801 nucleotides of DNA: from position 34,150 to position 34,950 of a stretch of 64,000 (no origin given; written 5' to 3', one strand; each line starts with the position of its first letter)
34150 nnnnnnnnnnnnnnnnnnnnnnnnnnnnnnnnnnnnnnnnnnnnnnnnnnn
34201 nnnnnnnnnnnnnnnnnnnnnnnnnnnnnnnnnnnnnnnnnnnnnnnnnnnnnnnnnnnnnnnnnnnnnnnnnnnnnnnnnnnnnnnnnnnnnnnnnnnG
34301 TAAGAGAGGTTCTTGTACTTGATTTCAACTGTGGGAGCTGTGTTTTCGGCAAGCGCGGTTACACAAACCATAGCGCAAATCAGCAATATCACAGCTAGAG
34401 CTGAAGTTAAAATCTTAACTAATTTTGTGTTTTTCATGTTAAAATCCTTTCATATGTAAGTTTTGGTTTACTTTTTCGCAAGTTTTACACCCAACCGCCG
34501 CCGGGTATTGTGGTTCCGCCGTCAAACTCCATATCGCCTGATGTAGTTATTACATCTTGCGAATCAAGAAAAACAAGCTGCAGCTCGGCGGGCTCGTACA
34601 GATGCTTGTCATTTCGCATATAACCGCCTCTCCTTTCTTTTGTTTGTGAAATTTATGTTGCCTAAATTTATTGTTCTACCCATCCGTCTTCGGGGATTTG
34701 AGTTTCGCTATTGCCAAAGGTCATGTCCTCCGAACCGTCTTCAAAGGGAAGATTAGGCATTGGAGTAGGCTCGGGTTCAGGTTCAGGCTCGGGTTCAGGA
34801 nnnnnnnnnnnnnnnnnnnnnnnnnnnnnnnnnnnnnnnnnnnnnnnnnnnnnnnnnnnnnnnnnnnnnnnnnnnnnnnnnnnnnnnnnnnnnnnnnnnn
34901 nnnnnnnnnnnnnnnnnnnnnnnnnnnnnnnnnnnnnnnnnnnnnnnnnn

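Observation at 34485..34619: SD-preceded 44-aa micro-ORF that mimics the C-terminal strand and tail of the upstream giant lipoprotein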

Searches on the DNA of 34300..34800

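Call 101: search_rna_families(source=window, start=34300, end=34800, threshold=evalue, max_evalue=1)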
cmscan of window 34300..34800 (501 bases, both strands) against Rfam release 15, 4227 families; matches with E-value up to 1: 0.
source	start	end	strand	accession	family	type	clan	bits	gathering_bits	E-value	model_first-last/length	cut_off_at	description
